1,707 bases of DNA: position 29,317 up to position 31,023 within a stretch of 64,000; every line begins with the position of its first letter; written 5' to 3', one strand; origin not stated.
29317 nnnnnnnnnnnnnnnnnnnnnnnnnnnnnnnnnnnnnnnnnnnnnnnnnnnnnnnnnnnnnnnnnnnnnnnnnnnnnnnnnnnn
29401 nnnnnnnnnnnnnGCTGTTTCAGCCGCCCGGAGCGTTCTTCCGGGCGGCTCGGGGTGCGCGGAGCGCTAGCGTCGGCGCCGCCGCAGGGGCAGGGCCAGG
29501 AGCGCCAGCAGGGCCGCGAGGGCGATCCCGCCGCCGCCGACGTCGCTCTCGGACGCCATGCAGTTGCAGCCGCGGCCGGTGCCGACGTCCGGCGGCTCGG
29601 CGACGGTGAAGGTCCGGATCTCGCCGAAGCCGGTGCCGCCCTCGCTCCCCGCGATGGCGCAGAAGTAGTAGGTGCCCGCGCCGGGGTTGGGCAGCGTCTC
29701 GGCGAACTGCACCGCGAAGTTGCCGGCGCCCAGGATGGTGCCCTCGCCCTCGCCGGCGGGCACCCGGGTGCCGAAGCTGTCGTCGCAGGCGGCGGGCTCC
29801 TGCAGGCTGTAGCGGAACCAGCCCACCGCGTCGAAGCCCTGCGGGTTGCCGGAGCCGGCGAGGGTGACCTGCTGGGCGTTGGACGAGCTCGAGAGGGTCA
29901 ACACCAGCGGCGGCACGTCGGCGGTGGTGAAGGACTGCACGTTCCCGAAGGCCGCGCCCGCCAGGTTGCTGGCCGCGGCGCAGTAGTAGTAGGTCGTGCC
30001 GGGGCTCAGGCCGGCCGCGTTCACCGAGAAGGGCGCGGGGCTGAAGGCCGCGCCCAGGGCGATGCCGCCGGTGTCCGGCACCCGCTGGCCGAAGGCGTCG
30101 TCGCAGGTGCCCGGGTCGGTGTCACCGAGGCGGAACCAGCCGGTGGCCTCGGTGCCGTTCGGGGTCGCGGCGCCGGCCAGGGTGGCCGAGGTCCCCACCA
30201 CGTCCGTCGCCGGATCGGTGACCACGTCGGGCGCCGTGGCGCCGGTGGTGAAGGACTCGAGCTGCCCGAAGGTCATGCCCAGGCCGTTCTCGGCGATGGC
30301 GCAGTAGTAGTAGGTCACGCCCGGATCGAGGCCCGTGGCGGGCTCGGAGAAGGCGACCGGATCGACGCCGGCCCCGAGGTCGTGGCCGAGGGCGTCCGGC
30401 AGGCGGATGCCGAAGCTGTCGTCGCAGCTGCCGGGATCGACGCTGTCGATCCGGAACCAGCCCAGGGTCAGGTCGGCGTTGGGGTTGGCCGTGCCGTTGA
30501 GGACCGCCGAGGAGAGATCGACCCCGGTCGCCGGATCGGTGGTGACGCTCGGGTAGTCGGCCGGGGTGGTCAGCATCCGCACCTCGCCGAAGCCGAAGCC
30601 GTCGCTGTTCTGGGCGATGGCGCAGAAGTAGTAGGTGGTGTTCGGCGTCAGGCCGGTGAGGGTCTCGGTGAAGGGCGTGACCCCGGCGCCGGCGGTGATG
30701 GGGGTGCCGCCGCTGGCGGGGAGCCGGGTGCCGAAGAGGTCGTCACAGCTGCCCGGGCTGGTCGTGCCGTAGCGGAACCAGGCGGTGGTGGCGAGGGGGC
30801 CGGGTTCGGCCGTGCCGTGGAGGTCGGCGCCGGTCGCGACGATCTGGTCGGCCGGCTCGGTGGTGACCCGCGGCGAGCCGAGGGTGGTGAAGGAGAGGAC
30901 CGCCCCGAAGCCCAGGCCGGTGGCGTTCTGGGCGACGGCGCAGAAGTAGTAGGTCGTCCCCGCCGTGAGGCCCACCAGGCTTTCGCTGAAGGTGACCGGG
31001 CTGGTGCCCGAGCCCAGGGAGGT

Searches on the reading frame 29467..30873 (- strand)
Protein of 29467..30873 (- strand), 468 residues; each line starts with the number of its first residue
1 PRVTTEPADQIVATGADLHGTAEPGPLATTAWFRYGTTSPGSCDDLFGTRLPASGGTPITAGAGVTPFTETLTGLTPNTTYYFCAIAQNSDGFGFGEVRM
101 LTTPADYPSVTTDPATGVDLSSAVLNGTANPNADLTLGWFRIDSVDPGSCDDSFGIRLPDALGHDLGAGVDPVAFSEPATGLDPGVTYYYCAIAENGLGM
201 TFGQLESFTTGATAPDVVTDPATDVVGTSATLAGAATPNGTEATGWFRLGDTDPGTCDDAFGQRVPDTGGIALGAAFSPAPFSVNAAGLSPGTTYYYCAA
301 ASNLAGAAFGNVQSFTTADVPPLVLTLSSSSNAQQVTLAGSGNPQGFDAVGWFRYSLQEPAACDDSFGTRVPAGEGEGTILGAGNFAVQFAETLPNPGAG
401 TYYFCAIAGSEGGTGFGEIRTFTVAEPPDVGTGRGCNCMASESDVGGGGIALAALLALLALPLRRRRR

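Call 9: search_protein_families(library=pfam, proteins=[window:29467-30873:-], max_evalue=1)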
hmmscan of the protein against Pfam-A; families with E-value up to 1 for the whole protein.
window:29467-30873:- (468 aa): 5 families
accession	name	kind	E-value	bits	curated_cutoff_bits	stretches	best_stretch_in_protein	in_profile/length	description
PF16656.11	Pur_ac_phosph_N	-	5.2e-12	46.6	30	2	282-317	61-93/93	Purple acid Phosphatase, N-terminal domain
PF00041.27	fn3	-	2e-05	25.2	25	1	71-94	52-75/84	Fibronectin type III domain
PF16655.11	PhoD_N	-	0.00045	21.1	30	0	282-303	59-80/90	PhoD-like phosphatase, N-terminal domain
PF25059.1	FN3_DSCAM-DSCAML_C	-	0.0066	17.2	39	0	286-317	49-80/89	DSCAM/DSCAML C-terminal Fn3-like domain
PF04995.19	CcmD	-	0.38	11.3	25.6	1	449-468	12-31/44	Heme exporter protein D (CcmD)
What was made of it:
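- On FN3-like (fibronectin type III / E-set) domain: The matches cover only the C-terminal half of each unit (call 9).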

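Call 10: search_protein_families(library=ncbifam, proteins=[window:29467-30873:-], max_evalue=1)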
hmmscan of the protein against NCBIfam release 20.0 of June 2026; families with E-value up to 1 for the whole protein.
window:29467-30873:- (468 aa): 3 families
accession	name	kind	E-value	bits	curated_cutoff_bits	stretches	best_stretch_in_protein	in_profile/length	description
TIGR03901.2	MYXO-CTERM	domain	0.0014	19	20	1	434-468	2-34/34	MYXO-CTERM sorting domain-containing protein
TIGR03382.1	GC_trans_RRR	domain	0.024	15.3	15.85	1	435-468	1-27/27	MYXO-CTERM sorting domain-containing protein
TIGR03501.1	GlyGly_CTERM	domain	0.38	11.6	15.5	0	446-467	1-22/22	GlyGly-CTERM sorting domain-containing protein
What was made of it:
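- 29470..29592 (-): C-terminal sorting tail: GCNC motif, hydrophobic helix (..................), then RRRRR. TIGR03901 MYXO-CTERM scores 19.0 bits against a cut-off of 20 (call 10).
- On MYXO-CTERM sorting-signal protein (TIGR03901): GC_trans_RRR scores 15.3 against 15.85 (call 10).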
